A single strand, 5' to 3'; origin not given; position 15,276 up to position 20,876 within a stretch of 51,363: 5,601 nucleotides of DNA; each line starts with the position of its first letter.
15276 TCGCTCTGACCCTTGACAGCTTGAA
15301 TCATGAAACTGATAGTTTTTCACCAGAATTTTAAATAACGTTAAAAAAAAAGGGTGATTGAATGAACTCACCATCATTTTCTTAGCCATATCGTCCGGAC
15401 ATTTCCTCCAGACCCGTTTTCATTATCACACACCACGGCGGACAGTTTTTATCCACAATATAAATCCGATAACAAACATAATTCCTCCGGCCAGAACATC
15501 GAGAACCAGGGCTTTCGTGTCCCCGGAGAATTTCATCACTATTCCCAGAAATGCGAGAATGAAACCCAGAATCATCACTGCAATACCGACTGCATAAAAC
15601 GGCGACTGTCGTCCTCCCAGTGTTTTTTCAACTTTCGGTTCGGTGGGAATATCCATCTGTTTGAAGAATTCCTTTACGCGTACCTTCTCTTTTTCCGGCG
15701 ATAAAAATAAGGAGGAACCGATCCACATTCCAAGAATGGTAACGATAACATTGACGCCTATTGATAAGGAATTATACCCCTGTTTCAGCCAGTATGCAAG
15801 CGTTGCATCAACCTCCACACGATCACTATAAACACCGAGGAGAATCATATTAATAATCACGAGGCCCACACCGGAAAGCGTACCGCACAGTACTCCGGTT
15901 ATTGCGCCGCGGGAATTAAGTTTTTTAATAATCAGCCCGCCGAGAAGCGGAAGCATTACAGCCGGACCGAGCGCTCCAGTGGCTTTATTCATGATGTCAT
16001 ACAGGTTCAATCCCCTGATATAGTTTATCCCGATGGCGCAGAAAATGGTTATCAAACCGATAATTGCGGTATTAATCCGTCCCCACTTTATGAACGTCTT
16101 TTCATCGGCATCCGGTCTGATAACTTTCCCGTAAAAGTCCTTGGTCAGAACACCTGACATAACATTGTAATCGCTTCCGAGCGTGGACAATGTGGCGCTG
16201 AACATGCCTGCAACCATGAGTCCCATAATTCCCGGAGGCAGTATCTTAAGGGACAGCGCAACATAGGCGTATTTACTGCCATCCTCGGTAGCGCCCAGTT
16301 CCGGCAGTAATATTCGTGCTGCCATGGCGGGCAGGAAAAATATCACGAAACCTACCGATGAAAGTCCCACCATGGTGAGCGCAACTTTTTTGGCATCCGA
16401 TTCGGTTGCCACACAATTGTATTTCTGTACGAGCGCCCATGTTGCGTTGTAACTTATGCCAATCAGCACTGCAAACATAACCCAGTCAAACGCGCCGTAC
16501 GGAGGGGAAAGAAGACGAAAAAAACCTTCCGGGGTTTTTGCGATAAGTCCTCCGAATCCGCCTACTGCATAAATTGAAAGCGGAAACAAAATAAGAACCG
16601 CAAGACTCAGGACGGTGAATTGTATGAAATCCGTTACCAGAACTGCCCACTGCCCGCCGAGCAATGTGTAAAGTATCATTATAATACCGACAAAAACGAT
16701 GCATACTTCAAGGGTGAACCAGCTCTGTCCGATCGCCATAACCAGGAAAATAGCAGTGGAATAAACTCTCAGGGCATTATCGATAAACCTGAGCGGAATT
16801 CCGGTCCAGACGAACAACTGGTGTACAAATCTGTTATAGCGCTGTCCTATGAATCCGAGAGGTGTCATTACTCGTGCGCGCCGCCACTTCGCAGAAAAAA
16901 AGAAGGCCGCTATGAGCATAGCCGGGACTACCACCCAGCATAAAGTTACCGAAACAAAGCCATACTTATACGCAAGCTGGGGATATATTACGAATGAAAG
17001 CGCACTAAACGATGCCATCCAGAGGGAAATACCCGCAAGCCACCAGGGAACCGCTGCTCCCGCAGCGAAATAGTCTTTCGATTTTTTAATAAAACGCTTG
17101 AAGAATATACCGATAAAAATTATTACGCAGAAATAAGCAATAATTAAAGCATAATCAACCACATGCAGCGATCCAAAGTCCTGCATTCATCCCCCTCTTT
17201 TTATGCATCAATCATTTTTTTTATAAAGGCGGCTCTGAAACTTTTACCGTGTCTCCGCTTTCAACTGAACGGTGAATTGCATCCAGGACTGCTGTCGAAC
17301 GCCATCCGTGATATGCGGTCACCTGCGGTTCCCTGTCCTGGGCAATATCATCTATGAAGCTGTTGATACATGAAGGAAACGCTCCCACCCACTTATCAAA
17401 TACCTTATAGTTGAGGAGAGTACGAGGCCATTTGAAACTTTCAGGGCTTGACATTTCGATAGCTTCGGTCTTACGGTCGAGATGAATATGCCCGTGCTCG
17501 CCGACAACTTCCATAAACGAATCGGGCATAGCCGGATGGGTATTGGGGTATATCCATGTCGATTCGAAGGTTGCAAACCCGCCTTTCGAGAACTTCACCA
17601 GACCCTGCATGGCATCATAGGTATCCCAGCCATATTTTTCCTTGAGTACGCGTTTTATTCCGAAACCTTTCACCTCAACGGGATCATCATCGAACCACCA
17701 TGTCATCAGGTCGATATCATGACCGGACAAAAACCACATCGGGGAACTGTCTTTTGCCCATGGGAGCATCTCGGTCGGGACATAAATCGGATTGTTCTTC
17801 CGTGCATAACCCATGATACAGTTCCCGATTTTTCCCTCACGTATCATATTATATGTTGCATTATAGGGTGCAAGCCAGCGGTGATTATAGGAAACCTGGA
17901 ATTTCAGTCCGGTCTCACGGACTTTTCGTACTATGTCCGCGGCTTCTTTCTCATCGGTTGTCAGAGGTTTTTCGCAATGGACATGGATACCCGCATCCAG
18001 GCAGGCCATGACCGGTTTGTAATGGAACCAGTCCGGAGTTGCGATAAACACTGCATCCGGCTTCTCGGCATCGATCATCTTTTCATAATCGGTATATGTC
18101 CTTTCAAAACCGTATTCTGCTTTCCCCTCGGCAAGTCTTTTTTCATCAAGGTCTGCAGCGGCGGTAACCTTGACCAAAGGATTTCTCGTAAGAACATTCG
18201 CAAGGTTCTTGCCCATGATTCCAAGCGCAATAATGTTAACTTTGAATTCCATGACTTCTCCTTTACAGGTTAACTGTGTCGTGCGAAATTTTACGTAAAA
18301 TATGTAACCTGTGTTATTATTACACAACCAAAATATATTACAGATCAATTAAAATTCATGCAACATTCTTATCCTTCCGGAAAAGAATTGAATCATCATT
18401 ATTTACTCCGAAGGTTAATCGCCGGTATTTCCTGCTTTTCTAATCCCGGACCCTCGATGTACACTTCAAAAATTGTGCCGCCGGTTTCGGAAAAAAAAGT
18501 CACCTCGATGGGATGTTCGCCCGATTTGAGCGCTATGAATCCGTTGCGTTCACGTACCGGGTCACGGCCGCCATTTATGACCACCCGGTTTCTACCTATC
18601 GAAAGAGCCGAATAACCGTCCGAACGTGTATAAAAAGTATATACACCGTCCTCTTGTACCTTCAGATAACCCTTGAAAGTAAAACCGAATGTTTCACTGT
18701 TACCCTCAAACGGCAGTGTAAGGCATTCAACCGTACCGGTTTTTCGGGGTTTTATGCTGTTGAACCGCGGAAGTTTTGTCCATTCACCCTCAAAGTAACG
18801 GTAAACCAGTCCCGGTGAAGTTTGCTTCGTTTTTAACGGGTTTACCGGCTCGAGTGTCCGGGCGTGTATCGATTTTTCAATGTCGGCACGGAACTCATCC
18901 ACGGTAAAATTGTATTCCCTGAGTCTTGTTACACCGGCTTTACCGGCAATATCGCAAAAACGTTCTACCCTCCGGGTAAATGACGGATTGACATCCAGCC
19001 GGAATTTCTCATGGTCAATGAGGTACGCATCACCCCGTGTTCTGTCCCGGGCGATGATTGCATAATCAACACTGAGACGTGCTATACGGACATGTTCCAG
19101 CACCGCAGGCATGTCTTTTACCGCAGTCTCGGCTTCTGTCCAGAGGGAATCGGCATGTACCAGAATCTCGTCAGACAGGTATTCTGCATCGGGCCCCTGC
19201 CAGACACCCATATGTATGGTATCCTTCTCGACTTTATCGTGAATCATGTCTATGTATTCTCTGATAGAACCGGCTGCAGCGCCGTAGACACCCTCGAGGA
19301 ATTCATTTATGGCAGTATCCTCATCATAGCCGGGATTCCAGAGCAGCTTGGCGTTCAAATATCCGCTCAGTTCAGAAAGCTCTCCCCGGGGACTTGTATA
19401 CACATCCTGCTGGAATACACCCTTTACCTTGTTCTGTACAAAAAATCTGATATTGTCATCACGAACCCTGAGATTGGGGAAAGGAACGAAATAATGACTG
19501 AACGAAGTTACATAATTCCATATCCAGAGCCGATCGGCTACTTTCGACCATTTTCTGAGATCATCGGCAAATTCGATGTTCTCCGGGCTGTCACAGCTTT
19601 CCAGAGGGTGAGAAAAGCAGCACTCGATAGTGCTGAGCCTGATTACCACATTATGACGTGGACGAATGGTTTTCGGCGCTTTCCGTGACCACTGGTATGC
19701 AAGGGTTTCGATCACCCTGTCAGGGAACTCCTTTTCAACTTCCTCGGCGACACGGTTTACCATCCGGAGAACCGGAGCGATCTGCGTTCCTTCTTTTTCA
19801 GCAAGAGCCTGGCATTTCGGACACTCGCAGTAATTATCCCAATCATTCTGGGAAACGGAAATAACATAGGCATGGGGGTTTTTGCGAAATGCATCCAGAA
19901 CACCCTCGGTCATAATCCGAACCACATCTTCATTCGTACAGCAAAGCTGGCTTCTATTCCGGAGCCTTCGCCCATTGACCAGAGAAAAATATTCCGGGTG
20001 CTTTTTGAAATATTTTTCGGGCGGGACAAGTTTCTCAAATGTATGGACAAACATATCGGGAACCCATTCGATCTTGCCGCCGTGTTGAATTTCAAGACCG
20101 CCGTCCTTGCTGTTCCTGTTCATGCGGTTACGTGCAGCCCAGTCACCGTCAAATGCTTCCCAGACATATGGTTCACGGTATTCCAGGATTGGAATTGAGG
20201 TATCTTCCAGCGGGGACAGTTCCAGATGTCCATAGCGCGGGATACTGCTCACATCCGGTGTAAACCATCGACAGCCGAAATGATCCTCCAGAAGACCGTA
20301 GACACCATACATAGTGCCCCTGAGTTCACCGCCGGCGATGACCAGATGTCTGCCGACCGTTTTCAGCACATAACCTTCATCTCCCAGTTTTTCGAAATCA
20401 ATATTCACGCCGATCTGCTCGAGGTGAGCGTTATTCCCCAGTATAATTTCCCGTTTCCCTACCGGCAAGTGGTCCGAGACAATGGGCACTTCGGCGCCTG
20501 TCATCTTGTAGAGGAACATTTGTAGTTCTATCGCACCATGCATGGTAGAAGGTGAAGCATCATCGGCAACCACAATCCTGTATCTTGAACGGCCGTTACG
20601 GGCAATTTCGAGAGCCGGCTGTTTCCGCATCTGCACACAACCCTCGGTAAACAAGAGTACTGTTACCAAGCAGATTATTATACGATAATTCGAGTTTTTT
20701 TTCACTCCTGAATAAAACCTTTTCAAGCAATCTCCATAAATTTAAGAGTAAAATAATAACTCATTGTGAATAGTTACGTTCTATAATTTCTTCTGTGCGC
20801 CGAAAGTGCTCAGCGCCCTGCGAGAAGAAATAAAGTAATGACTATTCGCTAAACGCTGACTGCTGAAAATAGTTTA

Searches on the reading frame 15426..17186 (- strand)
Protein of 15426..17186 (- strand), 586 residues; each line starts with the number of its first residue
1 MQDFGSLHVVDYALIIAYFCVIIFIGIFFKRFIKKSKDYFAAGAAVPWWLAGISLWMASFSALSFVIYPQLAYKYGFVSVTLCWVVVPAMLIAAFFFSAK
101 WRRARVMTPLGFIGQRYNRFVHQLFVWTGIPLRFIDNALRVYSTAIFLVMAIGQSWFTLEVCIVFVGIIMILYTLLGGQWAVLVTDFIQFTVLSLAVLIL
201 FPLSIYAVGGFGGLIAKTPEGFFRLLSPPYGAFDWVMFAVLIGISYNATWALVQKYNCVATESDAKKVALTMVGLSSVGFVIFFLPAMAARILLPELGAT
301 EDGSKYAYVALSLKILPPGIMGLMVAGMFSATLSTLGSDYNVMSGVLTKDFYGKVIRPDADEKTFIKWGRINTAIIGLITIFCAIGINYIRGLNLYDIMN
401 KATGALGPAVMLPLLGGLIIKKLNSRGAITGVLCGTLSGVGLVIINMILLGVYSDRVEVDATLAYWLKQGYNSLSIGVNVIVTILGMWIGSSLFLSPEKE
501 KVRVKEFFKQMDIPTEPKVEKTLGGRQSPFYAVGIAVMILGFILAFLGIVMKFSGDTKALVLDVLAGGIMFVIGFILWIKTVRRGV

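Call 12: search_protein_families(library=pfam, proteins=[window:15426-17186:-])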
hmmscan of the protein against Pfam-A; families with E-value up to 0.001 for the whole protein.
window:15426-17186:- (586 aa): 1 family
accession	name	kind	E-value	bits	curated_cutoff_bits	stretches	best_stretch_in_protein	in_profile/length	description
PF00474.23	SSF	-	8.7e-39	134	22.8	1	39-435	1-406/406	Sodium:solute symporter family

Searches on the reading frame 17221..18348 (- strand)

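Call 13: search_protein_families(library=pfam, proteins=[window:17221-18348:-])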
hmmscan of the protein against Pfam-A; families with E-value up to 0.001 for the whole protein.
window:17221-18348:- (375 aa): 4 families
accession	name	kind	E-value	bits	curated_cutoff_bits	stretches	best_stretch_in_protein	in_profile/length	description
PF01408.29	GFO_IDH_MocA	-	6.4e-23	82.2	24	1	35-154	1-120/120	Oxidoreductase family, NAD-binding Rossmann fold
PF02894.22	GFO_IDH_MocA_C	-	1.1e-14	55.2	22.9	1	168-370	3-218/218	Oxidoreductase family, C-terminal alpha/beta domain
PF22725.1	GFO_IDH_MocA_C3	-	6.2e-13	49.3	27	1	166-288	5-123/124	GFO/IDH/MocA C-terminal domain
PF03807.23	F420_oxidored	-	0.00056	20.9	21.6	1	36-116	1-78/94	NADP oxidoreductase coenzyme F420-dependent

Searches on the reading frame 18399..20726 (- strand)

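Call 13: search_protein_families(library=pfam, proteins=[window:18399-20726:-])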
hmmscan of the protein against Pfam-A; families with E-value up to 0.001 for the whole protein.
window:18399-20726:- (775 aa): 4 families
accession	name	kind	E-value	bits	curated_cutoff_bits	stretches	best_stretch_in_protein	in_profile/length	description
PF16126.11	DUF4838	-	3.1e-101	339.2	26.6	1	154-493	1-325/325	Domain of unknown function (DUF4838)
PF07691.17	PA14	-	2.7e-10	40.6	24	1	638-765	3-141/147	PA14 domain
PF03648.19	Glyco_hydro_67N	-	2.6e-08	34.5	24.3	1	50-144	23-119/120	Glycosyl hydrolase family 67 N-terminus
PF02838.20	Glyco_hydro_20b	-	0.00036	21.7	26.1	0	49-145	24-104/124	Glycosyl hydrolase family 20, domain 2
